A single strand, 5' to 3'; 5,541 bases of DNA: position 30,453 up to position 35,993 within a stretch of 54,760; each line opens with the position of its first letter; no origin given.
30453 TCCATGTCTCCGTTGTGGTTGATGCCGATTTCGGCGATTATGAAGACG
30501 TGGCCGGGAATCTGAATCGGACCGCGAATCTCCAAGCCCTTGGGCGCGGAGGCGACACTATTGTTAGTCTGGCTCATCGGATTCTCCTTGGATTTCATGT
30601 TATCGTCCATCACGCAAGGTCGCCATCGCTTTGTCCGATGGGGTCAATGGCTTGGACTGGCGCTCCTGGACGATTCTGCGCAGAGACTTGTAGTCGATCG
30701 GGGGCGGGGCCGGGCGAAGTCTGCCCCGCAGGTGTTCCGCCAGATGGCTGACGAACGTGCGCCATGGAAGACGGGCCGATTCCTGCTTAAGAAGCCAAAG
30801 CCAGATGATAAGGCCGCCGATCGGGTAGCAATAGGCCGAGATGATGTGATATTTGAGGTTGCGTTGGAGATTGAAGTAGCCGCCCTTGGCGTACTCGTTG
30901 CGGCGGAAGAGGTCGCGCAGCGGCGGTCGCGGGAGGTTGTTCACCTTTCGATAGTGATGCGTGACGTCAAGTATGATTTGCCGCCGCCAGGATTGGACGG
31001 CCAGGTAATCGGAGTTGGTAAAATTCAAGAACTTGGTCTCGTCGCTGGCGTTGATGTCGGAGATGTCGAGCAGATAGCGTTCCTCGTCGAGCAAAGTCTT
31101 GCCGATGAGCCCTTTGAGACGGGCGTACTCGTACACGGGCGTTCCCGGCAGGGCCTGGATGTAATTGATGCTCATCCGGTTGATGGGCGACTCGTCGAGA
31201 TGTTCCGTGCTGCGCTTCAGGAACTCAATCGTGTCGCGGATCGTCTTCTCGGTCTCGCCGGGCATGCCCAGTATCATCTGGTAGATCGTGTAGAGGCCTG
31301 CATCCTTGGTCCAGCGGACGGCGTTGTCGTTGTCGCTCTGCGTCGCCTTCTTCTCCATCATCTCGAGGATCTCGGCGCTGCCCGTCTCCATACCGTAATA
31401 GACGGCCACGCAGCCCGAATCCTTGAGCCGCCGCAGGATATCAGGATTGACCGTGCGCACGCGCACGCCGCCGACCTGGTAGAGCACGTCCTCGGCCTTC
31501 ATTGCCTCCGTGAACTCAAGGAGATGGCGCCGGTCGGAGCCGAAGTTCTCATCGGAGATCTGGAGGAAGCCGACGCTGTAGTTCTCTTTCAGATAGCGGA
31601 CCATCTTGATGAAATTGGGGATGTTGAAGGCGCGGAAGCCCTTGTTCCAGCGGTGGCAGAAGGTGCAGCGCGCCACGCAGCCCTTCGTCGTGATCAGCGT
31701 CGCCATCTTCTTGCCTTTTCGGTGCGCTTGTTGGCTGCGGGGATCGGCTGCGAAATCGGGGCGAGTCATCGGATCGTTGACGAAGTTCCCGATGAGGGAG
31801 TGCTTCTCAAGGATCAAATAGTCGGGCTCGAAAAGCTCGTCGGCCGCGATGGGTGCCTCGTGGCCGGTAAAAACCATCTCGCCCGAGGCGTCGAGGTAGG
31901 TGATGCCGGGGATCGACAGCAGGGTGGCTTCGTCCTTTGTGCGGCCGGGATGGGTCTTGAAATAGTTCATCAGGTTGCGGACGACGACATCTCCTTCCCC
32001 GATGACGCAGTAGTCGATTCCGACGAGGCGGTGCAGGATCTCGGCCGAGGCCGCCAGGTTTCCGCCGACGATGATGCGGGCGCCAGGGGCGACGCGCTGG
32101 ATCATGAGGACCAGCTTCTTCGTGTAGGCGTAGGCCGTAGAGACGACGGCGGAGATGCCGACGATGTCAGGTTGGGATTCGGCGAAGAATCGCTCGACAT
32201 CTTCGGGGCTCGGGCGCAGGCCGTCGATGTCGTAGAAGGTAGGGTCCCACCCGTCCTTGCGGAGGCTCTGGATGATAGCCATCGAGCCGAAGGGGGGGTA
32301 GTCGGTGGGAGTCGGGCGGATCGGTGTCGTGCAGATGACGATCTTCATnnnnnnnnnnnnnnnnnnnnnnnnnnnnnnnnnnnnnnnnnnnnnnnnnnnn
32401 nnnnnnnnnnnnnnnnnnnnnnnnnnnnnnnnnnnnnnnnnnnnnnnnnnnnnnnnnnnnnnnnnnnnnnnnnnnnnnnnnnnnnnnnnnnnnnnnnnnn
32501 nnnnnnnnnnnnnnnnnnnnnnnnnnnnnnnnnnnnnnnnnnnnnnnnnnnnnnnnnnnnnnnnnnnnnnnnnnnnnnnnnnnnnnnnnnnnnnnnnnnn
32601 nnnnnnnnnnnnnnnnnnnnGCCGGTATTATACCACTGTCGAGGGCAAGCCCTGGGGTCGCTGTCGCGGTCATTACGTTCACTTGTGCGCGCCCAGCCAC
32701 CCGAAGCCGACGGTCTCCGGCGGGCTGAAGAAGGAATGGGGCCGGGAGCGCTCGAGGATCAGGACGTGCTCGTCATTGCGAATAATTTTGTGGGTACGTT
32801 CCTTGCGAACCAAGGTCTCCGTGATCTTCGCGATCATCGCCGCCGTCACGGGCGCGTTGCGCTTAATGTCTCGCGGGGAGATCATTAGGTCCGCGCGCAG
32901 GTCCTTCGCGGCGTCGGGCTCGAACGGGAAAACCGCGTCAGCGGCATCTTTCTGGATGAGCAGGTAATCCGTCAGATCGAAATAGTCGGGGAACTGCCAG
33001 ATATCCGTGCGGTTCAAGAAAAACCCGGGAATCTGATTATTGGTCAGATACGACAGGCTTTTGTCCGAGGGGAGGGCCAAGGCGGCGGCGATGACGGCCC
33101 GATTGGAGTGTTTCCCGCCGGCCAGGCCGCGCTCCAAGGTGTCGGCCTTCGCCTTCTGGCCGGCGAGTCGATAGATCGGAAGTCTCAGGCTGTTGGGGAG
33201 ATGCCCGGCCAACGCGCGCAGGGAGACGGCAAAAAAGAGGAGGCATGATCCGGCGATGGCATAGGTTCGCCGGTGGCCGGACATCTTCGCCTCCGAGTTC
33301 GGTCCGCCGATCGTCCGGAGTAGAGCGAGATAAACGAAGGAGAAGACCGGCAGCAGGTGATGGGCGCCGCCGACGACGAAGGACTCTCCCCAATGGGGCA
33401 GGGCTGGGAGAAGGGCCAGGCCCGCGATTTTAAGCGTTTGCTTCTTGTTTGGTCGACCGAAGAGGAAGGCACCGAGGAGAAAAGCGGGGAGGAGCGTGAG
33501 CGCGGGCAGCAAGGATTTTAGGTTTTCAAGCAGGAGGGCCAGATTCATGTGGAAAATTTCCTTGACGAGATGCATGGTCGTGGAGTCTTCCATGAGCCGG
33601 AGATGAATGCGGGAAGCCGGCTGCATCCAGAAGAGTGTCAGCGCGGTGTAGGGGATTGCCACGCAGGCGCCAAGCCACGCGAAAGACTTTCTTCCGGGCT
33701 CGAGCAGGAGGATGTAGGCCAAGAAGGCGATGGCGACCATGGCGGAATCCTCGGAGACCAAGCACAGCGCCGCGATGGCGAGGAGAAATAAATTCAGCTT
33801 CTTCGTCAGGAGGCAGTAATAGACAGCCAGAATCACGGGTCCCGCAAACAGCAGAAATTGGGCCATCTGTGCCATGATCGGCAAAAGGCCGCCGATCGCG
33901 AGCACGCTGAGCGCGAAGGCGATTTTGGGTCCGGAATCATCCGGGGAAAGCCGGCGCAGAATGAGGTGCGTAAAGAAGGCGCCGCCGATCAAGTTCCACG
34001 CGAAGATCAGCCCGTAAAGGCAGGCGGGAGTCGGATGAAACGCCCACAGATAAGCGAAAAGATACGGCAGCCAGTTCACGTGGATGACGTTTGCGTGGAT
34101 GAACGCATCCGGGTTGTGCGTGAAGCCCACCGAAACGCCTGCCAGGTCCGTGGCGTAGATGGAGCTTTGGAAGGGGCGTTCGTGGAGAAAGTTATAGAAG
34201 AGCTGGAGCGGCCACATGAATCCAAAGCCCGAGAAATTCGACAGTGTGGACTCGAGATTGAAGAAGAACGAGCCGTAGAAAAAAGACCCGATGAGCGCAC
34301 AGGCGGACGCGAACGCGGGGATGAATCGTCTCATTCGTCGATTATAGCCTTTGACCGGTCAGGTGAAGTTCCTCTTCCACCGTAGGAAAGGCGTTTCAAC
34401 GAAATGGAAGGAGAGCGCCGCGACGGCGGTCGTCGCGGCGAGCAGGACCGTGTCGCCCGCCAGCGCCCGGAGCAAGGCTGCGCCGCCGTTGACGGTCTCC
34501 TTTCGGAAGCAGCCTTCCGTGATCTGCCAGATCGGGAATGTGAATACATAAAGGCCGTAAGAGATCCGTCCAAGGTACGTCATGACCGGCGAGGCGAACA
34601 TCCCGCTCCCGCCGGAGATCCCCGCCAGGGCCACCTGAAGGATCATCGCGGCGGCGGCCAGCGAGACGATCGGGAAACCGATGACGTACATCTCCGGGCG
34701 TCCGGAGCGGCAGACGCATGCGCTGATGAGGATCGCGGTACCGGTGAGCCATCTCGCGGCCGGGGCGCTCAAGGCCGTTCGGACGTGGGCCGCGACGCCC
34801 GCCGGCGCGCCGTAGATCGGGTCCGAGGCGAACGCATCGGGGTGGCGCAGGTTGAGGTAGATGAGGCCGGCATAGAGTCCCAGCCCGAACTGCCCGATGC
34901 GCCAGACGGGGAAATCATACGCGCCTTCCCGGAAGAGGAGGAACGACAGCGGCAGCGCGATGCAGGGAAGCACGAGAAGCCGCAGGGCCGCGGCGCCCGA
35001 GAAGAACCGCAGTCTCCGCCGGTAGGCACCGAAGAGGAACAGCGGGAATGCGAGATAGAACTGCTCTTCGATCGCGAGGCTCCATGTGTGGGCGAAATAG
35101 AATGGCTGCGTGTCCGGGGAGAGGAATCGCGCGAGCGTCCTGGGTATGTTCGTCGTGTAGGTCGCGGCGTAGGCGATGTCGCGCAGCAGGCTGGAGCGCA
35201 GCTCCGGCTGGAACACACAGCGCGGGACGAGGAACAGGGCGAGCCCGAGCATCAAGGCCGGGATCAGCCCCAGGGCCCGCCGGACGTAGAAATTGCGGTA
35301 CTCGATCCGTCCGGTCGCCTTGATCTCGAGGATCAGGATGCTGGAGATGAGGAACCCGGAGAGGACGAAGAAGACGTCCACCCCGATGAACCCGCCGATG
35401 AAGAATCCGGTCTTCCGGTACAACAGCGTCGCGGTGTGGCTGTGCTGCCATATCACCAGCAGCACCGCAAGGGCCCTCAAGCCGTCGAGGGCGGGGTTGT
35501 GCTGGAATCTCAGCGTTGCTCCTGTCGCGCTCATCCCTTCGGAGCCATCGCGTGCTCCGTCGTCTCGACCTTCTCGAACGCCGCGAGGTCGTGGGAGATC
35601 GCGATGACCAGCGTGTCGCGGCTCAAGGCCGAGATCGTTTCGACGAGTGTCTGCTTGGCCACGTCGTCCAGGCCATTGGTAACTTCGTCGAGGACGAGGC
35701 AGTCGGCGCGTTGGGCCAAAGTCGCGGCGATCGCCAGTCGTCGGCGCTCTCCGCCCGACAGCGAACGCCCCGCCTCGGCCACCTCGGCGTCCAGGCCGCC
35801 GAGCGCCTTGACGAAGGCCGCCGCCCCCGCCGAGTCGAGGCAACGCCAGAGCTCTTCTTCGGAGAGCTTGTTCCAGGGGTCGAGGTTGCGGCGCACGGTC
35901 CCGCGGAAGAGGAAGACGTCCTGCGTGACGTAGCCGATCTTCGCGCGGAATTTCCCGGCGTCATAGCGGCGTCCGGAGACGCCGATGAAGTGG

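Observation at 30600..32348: B12-binding radical SAM enzyme with a hydrophobic C-terminal extension inside a glycan operon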

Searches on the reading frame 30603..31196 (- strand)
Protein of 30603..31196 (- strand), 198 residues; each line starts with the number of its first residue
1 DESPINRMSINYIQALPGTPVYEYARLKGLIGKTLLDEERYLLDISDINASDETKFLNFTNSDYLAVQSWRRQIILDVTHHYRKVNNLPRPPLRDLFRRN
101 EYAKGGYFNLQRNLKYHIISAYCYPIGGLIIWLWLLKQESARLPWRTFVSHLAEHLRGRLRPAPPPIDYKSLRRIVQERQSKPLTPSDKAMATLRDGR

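Call 67: predict_structure(alignment_id=A4)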
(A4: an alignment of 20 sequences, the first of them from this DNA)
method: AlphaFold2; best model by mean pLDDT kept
length: 198 residues; sequences in the alignment: 20
mean_pLDDT: 73.2   pTM: 0.60
mean pLDDT of the five models: 73.2, 70.7, 67.3, 64.0, 63.2
residues with pLDDT >= 90: 40; 70-90: 62; 50-70: 80; < 50: 16
segments of 3 or more residues with pLDDT < 50: 47-50, 101-109
pLDDT, mean of each block of 10 residues (from residue 1): 68 58 68 70 55 64 87 88 90 75 44 79 92 92 93 90 67 64 64 51
secondary structure, 60 per line:
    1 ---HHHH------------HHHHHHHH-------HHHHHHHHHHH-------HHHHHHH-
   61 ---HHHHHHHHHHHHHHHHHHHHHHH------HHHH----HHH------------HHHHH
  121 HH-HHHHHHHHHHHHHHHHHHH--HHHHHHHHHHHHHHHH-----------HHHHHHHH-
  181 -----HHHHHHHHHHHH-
elements in order: H4-7 H20-27 H35-45 H53-59 H64-86 H93-96 H116-122 H124-142 H145-160 H172-179 H186-197

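Call 70: fold_search(model_id=the predicted structure, library=pdb)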
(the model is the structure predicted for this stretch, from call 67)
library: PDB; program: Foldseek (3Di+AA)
matches with E <= 10: 7; with E <= 0.001: 0
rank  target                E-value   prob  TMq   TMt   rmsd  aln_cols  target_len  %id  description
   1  8oqz_C                2.6e+00  0.08  0.23  0.20  22.6       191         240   12  Structure of human gamma-secretase PSEN1 APH-1B isoform reconstituted into lipid nanodisc in complex with Ab46 (released 2024-04-24)
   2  8i7o_K2               4.8e+00  0.03  0.17  0.16  25.4       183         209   14  In situ structure of axonemal doublet microtubules in mouse sperm with 16-nm repeat (released 2023-10-11)
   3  1k0b_A                6.2e+00  0.02  0.13  0.12  17.6       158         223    9  Ure2p in Complex with Glutathione (released 2001-12-21)
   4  5odw_D                6.9e+00  0.01  0.13  0.13  19.8       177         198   15  Structure of the FpvAI-pyocin S2 complex (released 2017-11-08)
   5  2lf4_MODEL_1_A        9.3e+00  0.02  0.18  0.16  18.0       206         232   11  Structure of a monomeric mutant of the HIV-1 capsid protein (released 2011-11-09)
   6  9rwz_M                9.3e+00  0.02  0.18  0.06  22.4       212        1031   11  ZSWIM8-CUL3 complex bound to AGO2-miR-7-CYRANO (released 2026-03-18)
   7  9v4g_C                9.8e+00  0.04  0.20  0.15  15.0       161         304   12  Prenyltransferase Ord1 wild type (released 2025-10-01)

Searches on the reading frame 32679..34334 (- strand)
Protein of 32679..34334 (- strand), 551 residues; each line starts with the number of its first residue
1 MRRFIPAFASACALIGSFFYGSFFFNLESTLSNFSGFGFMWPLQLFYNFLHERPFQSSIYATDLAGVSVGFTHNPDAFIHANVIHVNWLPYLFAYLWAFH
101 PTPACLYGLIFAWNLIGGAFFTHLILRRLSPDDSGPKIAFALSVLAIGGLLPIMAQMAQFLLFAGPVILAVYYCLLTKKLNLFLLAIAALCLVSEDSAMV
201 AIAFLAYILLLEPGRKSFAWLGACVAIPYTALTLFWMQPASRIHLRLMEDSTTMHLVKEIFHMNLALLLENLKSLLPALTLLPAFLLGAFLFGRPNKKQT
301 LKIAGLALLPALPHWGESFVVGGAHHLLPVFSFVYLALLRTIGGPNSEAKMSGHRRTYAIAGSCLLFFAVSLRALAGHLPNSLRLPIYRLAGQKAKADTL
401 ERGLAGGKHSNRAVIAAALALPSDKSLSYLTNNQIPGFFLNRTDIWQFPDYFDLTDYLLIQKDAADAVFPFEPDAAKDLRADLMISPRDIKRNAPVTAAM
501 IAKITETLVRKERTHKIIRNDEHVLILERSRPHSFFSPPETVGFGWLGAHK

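Call 3: search_protein_families(library=pfam, proteins=[window:32679-34334:-], max_evalue=0.01)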
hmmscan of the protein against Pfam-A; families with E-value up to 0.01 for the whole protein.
window:32679-34334:- (551 aa): 1 family
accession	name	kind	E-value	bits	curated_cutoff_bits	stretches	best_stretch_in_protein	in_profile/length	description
PF09852.15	DUF2079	-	0.00025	20.7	28.2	1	43-370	16-334/459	Predicted membrane protein (DUF2079)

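Call 4: search_protein_families(library=ncbifam, proteins=[window:32679-34334:-], max_evalue=0.01)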
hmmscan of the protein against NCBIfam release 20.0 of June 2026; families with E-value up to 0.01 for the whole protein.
window:32679-34334:- (551 aa): 0 families

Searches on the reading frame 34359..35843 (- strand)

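Call 7: search_protein_families(library=pfam, proteins=[window:34359-35843:-], max_evalue=0.001)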
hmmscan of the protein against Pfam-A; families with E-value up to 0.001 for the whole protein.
window:34359-35843:- (494 aa): 1 family
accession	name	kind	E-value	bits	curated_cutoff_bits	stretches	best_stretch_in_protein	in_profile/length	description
PF01757.29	Acyl_transf_3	-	1.6e-28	100.2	31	1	117-476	2-322/326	Acyltransferase domain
